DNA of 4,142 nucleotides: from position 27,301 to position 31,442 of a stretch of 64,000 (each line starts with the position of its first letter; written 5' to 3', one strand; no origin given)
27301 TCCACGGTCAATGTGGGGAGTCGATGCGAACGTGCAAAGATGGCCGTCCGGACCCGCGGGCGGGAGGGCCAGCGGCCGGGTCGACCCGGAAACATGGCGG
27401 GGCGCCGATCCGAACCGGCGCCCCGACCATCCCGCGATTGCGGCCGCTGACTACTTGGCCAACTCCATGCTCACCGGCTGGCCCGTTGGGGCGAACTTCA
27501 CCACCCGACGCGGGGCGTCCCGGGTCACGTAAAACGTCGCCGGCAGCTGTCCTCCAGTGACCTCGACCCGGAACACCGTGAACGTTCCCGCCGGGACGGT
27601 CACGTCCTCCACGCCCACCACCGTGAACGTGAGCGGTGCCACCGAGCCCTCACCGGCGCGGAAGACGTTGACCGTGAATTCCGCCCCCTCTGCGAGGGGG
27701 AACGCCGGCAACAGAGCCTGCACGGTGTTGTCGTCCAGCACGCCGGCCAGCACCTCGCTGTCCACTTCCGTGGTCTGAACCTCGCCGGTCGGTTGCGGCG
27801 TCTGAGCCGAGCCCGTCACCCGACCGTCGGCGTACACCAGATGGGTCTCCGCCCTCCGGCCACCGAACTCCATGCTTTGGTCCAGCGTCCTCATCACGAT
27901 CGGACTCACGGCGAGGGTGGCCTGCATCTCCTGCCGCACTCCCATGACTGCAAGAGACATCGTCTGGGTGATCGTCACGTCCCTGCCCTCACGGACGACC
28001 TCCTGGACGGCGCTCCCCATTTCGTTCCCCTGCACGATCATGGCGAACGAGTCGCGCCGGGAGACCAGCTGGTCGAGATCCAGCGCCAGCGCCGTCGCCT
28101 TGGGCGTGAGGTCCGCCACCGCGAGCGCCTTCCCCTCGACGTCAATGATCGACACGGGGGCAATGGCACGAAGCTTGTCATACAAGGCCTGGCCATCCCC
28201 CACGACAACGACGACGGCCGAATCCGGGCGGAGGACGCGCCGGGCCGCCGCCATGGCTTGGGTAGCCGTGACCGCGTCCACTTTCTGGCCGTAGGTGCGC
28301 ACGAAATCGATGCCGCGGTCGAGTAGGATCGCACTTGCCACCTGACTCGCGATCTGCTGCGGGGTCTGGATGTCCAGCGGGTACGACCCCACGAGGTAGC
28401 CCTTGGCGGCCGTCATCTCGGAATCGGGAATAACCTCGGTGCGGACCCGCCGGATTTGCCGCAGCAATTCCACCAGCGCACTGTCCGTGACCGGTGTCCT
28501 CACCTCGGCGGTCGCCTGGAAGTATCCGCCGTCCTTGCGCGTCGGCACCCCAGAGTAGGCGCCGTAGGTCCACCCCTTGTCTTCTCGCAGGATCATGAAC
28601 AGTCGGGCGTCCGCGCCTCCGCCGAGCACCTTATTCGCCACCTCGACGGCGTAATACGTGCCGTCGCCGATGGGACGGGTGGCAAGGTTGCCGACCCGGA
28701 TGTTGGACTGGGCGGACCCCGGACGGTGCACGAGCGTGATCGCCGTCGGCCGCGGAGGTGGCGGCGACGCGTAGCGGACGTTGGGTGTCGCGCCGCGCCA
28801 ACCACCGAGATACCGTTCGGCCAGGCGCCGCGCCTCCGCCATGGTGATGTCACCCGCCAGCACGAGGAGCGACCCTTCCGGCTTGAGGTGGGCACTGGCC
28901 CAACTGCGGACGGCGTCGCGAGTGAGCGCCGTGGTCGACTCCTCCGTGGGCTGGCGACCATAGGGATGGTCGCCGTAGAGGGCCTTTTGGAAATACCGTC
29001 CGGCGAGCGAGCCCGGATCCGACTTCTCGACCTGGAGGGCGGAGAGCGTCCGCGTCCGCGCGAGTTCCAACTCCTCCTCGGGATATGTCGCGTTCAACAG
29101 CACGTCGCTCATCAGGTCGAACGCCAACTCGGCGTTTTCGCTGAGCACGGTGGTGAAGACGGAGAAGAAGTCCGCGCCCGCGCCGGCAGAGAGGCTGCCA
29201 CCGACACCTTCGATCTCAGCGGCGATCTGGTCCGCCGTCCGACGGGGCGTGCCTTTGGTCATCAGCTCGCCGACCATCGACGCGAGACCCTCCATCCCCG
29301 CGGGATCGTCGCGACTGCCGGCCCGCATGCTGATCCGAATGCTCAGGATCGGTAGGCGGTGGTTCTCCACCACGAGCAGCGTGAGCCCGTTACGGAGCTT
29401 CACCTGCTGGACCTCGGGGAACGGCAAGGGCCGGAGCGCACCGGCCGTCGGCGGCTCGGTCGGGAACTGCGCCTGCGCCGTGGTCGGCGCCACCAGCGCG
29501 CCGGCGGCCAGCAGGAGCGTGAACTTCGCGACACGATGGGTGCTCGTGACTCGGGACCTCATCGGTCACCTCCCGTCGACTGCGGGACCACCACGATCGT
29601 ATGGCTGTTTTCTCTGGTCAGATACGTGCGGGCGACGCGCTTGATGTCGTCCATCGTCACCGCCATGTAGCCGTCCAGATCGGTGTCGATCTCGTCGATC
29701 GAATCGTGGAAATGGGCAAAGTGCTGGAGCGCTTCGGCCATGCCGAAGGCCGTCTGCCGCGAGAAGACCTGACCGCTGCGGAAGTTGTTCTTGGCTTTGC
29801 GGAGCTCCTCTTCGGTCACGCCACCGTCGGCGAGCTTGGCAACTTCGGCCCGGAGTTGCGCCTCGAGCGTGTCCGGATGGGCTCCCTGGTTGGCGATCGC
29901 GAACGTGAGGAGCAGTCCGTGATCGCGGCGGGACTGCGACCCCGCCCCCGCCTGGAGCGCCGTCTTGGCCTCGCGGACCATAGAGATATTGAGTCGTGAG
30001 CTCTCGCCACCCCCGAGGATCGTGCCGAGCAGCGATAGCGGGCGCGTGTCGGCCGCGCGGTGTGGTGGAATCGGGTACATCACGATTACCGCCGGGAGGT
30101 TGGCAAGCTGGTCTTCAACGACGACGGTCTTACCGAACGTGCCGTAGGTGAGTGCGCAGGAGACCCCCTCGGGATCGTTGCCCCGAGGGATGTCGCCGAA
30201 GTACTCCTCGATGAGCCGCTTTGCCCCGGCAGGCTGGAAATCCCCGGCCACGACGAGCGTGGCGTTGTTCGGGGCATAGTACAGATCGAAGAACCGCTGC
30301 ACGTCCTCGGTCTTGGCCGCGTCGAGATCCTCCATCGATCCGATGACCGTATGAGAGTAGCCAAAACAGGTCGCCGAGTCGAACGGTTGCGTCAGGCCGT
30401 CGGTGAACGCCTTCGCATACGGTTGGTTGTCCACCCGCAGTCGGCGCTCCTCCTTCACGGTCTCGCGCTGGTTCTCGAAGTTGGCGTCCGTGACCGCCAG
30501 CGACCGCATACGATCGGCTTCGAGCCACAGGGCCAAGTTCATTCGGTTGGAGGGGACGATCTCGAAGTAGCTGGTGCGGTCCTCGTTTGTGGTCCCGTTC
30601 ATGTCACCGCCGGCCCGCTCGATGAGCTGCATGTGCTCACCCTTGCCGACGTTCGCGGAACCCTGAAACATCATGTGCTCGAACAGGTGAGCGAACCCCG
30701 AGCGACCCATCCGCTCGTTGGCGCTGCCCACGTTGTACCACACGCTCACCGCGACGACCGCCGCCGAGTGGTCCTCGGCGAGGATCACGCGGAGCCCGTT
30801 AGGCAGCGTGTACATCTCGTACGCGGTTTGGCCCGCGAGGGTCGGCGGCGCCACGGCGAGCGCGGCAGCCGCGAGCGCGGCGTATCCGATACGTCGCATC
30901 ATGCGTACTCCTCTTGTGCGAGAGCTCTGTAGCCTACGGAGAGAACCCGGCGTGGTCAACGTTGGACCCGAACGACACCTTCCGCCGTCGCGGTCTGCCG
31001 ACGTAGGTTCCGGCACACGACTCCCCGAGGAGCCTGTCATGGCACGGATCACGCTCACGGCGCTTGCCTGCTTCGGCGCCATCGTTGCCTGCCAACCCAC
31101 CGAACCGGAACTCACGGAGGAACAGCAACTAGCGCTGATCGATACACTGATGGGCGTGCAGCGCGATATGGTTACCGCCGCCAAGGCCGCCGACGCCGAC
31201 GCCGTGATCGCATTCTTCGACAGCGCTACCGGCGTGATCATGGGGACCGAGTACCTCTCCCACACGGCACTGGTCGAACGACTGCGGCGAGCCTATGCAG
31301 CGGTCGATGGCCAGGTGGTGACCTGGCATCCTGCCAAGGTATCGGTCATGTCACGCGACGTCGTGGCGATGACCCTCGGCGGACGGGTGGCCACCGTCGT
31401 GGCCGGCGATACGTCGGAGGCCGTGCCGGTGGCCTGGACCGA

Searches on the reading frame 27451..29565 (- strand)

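Call 38: search_protein_families(library=pfam, proteins=[window:27451-29565:-], max_evalue=0.0001)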
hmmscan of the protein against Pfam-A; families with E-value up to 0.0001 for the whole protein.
window:27451-29565:- (704 aa): 3 families
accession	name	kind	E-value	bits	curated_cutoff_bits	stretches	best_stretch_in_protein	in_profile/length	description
PF05193.26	Peptidase_M16_C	-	1.4e-27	97.1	23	1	214-388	2-178/181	Peptidase M16 inactive domain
PF11306.15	DUF3108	-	3.5e-14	53.5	26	1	513-700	8-206/209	Protein of unknown function (DUF3108)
PF00675.25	Peptidase_M16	-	5.8e-14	52.7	22.3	1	70-204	9-143/149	Insulinase (Peptidase family M16)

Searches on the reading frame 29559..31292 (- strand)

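Call 38: search_protein_families(library=pfam, proteins=[window:29559-31292:-], max_evalue=0.0001)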
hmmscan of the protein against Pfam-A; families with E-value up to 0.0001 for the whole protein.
window:29559-31292:- (577 aa): 2 families
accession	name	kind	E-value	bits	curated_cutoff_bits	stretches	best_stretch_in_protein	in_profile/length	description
PF05193.26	Peptidase_M16_C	-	2.8e-30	106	23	1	329-503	5-180/181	Peptidase M16 inactive domain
PF00675.25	Peptidase_M16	-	4.2e-20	72.6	22.3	1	168-285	1-118/149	Insulinase (Peptidase family M16)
